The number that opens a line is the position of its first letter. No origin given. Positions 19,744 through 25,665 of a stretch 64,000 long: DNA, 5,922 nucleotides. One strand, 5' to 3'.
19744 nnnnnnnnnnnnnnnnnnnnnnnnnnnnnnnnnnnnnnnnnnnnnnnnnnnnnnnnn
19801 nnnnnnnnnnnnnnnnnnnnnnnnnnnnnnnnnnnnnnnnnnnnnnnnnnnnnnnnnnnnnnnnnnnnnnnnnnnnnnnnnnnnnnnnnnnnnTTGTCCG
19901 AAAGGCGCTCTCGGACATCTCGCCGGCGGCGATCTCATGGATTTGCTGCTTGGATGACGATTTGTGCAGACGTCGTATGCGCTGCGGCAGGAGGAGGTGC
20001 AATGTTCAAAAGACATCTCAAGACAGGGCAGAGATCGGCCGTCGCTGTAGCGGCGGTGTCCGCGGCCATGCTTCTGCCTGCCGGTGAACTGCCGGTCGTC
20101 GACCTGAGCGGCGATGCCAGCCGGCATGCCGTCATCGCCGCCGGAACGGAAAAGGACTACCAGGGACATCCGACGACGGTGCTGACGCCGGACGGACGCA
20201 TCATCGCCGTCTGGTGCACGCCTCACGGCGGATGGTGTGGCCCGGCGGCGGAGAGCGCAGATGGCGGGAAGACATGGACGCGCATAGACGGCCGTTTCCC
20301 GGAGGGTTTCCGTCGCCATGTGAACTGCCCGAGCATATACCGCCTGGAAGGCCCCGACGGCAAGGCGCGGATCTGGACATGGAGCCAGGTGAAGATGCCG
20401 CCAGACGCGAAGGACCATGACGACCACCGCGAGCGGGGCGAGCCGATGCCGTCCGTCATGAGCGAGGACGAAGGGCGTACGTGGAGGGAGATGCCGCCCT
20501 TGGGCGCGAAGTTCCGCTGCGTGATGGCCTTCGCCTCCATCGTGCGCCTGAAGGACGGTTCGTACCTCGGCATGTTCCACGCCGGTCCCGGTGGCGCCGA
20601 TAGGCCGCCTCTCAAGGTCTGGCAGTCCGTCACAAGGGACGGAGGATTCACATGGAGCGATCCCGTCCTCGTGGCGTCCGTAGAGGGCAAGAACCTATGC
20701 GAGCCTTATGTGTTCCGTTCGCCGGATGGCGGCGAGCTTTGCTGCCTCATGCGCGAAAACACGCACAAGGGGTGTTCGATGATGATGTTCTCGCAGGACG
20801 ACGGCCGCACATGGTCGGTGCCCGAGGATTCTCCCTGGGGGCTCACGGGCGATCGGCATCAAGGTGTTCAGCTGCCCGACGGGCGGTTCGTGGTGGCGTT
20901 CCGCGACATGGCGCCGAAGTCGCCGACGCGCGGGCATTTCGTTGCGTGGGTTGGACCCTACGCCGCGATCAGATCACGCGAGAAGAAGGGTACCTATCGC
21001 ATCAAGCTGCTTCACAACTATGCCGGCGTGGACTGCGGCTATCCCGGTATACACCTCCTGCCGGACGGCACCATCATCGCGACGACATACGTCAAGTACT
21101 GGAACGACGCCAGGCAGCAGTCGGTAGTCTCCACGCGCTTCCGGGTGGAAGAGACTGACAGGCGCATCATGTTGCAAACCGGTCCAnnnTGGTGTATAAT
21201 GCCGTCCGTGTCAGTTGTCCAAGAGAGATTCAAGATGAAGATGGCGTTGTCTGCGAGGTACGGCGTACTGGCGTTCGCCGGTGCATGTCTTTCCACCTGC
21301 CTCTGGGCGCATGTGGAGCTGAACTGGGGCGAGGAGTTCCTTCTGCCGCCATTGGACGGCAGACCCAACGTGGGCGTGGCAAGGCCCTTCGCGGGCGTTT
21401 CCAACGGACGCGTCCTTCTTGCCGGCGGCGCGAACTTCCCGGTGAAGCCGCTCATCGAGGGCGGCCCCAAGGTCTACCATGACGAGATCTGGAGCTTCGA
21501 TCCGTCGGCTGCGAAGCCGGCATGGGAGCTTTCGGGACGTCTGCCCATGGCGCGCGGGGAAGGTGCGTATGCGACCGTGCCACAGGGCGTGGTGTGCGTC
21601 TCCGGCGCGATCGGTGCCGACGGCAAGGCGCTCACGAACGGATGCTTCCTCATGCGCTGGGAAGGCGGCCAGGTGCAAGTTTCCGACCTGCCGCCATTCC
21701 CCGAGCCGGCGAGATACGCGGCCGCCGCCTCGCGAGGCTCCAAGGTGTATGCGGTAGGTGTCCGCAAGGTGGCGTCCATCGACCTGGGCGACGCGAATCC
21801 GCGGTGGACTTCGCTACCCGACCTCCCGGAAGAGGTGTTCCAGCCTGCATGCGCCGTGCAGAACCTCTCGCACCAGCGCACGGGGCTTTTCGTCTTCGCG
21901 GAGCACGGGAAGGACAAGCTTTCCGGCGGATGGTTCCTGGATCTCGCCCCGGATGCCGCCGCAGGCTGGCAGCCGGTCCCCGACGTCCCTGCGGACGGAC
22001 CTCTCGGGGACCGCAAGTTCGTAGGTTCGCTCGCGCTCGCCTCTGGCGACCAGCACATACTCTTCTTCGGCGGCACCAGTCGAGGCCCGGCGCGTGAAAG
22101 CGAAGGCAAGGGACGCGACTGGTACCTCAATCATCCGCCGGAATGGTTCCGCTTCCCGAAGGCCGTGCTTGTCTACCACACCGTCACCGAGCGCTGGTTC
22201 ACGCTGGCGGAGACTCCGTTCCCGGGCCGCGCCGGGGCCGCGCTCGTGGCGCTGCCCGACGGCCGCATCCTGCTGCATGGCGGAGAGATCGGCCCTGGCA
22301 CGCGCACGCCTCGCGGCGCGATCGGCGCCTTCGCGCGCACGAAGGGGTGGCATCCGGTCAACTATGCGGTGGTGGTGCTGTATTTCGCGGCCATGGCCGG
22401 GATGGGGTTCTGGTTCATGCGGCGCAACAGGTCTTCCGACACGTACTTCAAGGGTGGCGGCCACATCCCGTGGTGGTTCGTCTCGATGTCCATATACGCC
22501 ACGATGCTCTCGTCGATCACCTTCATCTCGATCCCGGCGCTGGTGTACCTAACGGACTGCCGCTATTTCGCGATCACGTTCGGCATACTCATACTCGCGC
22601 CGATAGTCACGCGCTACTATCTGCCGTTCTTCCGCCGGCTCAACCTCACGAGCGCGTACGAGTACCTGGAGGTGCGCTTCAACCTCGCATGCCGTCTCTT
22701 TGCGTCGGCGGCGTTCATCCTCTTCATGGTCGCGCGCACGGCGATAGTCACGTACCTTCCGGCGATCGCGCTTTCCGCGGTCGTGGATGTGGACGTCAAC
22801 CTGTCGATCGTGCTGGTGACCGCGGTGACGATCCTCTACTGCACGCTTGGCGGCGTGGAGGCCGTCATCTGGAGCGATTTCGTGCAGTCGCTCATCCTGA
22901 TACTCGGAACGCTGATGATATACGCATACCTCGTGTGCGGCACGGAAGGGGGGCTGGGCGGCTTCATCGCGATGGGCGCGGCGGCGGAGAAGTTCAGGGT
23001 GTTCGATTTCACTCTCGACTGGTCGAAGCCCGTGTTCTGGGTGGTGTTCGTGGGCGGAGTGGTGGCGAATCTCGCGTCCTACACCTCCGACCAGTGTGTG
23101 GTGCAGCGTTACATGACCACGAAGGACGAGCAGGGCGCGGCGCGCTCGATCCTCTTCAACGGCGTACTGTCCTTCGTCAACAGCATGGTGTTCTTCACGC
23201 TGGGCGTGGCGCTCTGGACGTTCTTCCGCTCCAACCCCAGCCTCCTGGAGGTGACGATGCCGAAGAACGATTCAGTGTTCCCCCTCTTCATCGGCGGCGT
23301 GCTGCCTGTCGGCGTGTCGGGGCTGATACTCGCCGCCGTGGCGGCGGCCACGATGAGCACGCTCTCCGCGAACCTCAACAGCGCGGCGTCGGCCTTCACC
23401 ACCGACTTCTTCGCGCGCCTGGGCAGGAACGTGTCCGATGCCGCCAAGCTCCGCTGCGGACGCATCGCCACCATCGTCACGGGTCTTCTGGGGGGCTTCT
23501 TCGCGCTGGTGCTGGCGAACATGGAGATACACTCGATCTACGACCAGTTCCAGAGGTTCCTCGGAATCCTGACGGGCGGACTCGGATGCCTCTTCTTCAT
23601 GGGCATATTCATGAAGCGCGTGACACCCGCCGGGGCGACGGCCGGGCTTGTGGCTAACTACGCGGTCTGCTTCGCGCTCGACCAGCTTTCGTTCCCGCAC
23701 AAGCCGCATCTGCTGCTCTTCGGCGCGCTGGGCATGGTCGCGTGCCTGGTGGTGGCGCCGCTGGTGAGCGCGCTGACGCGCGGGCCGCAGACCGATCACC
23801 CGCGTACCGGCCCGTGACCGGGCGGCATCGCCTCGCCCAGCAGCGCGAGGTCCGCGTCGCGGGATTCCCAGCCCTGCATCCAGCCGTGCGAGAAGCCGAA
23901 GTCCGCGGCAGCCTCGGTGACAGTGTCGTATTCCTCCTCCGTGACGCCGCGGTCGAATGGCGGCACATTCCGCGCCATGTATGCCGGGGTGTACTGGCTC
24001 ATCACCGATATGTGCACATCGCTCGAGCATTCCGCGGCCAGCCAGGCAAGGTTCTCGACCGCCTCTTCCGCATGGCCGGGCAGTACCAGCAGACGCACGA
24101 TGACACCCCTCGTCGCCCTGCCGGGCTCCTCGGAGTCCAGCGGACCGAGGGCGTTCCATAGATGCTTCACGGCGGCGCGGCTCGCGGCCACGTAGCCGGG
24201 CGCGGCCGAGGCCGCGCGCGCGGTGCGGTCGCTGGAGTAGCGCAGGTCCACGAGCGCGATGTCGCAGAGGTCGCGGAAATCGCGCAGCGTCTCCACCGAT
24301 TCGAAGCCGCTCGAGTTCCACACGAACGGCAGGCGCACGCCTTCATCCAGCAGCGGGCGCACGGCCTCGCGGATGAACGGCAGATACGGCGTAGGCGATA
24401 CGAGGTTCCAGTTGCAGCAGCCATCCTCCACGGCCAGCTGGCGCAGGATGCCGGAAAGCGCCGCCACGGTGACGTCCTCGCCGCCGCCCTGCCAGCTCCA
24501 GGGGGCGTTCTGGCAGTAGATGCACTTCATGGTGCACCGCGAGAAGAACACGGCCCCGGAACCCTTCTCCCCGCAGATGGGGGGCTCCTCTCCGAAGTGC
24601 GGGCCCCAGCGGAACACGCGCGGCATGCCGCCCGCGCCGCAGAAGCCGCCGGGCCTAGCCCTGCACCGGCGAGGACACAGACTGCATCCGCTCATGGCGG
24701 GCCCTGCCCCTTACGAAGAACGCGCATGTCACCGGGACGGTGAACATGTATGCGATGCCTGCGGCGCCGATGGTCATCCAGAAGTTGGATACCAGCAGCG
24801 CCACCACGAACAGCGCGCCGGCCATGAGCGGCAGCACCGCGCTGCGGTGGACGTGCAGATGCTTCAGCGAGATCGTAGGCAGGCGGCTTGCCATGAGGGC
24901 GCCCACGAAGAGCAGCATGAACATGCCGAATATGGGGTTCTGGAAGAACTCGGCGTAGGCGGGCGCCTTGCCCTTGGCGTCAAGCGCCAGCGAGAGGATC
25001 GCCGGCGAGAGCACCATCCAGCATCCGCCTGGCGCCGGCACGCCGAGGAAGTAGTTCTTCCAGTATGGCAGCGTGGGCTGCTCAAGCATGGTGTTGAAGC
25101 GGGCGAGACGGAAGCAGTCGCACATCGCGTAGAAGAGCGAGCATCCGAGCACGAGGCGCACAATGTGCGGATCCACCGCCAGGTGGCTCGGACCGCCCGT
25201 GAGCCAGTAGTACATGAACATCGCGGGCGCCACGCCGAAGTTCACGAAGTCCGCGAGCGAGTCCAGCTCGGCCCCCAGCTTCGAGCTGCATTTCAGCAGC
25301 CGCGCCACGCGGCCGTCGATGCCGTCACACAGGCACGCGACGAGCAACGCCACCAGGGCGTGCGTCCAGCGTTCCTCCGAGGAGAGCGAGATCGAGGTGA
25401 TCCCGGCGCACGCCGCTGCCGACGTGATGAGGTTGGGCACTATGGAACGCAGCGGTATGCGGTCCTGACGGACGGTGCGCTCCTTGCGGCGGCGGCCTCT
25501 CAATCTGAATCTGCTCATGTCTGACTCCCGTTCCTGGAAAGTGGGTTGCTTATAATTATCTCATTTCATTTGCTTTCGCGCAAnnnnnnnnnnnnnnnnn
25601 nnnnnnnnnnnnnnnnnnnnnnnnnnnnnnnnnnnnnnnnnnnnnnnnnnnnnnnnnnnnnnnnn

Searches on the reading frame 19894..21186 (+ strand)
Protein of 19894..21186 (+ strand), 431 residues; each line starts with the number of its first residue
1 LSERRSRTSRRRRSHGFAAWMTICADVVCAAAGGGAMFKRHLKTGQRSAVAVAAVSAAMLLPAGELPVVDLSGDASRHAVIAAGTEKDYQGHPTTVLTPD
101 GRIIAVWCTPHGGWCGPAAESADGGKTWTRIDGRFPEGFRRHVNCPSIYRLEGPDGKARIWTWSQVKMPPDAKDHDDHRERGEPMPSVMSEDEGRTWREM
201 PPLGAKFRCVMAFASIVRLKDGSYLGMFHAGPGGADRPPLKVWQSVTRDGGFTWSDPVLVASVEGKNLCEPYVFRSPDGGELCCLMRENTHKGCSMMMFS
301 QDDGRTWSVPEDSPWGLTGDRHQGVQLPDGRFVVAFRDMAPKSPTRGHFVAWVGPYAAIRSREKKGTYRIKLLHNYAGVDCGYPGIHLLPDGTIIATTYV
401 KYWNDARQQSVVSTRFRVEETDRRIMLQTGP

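Call 26: search_protein_families(library=pfam, proteins=[window:19894-21186:+], max_evalue=0.01)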
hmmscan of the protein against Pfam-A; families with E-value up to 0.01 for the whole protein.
window:19894-21186:+ (431 aa): 4 families
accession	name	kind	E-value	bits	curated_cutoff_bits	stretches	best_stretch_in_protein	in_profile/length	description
PF13088.12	BNR_2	-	2.3e-20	73.5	31.4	2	187-394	84-275/277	BNR repeat-like domain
PF02012.26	BNR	-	1.1e-05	25.1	27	0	121-129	3-11/12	BNR/Asp-box repeat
PF24316.1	Tli3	-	0.00021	22.1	27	0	253-308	50-97/129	T6SS Tli3 immunity protein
PF15902.12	Sortilin-Vps10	-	0.0046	16.2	33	0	246-308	381-432/446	Sortilin, neurotensin receptor 3,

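Call 65: search_protein_families(library=ncbifam, proteins=[window:19954-21186:+], max_evalue=0.001)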
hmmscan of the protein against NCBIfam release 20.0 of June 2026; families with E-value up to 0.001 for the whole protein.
window:19954-21186:+ (411 aa): 0 families

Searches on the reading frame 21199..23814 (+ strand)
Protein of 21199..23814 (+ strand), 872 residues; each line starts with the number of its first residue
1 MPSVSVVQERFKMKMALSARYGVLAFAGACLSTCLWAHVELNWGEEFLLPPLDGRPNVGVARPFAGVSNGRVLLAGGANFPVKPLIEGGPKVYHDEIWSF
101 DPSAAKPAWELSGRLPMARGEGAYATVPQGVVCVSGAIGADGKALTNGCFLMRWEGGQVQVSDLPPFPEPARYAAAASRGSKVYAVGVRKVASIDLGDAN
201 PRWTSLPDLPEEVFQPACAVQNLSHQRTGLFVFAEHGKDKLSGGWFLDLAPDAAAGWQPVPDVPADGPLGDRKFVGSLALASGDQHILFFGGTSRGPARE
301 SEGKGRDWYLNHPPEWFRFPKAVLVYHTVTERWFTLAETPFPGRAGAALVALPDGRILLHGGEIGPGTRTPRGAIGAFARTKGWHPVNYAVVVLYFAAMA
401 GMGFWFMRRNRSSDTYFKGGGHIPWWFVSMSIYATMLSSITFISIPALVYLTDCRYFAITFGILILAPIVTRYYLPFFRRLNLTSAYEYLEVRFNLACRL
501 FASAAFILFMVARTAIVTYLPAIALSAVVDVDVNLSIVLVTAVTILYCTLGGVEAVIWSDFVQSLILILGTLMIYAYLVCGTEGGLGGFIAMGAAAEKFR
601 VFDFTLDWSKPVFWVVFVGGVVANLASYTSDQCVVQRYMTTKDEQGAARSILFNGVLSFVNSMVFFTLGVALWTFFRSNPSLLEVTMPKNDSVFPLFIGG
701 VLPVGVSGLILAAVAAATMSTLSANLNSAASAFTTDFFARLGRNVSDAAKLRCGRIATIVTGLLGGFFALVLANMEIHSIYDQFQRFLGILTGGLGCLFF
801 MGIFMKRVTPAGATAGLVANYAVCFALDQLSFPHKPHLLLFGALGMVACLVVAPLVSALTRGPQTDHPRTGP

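Call 26: search_protein_families(library=pfam, proteins=[window:21199-23814:+], max_evalue=0.01)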
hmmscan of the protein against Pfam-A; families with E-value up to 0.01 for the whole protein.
window:21199-23814:+ (872 aa): 3 families
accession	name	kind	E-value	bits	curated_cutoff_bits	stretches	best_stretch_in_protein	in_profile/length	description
PF00474.23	SSF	-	1.6e-43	149.5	22.8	1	416-818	1-404/406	Sodium:solute symporter family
PF24996.1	NANM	-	7.8e-23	81.3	45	2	167-381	4-225/350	N-acetylneuraminate epimerase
PF13418.12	Kelch_4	-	5.1e-05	23.6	21.6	1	343-369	1-27/49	Galactose oxidase, central domain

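Call 65: search_protein_families(library=ncbifam, proteins=[window:21199-23814:+], max_evalue=0.001)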
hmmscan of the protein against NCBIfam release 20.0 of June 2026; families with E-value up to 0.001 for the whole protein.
window:21199-23814:+ (872 aa): 13 families
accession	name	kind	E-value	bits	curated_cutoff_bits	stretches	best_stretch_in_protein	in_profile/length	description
TIGR00813.1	sss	superfamily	2.7e-69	234.2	184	1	416-819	1-410/411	sodium/solute symporter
NF007790.0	PRK10484.1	equivalog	1.6e-38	132.8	401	1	393-859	10-482/527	solute:sodium symporter family transporter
TIGR03548.1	mutarot_permut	subfamily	6.2e-35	120.9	243.2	1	57-372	1-321/323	cyclically-permuted mutarotase family protein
TIGR02121.1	Na_Pro_sym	equivalog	3.7e-26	91.9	515.5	1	391-860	6-469/488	sodium/proline symporter PutP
NF010730.0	PRK14131.1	subfamily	4.3e-25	88.2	416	2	162-380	28-255/384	N-acetylneuraminate epimerase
TIGR03547.1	muta_rot_YjhT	subfamily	1.5e-20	73.6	256.35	2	165-378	2-224/346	YjhT family mutarotase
TIGR02119.1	panF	equivalog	3.2e-15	56.1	328.05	1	392-831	7-441/471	sodium/pantothenate symporter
TIGR03648.1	Na_symport_lg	subfamily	1.7e-14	53.1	320.75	2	389-576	2-188/547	VC_2705 family sodium/solute symporter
NF011948.0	PRK15419.1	equivalog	1.1e-11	44.3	955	1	392-847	11-467/502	sodium/proline symporter PutP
NF009135.0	PRK12488.1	subfamily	7.2e-11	41.3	850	1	385-822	28-470/549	cation/acetate symporter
NF006903.2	PRK09395.1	subfamily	6.8e-10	37.9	750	1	387-819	33-470/552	cation/acetate symporter ActP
TIGR02711.1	symport_actP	equivalog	5.4e-08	32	1099.25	1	381-777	24-428/549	cation/acetate symporter ActP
NF058657.1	MncbAcdTpMctC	equivalog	2.3e-05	23.1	670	1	387-822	7-447/527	monocarboxylic acid transporter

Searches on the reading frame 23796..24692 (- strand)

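Call 26: search_protein_families(library=pfam, proteins=[window:23796-24692:-], max_evalue=0.01)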
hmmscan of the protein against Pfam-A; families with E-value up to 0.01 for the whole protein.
window:23796-24692:- (298 aa): 2 families
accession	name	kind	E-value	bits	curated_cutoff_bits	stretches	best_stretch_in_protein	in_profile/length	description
PF04055.27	Radical_SAM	-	3.1e-05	24.7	29.5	1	49-178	3-136/166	Radical SAM superfamily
PF13353.11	Fer4_12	-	0.004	17.9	22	1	47-156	9-121/137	4Fe-4S single cluster domain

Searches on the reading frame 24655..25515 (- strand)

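Call 26: search_protein_families(library=pfam, proteins=[window:24655-25515:-], max_evalue=0.01)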
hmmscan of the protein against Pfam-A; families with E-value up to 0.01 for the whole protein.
window:24655-25515:- (286 aa): 1 family
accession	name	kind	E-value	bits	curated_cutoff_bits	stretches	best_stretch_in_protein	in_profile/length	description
PF01066.26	CDP-OH_P_transf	-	1.9e-18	67.8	22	1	25-174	2-134/152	CDP-alcohol phosphatidyltransferase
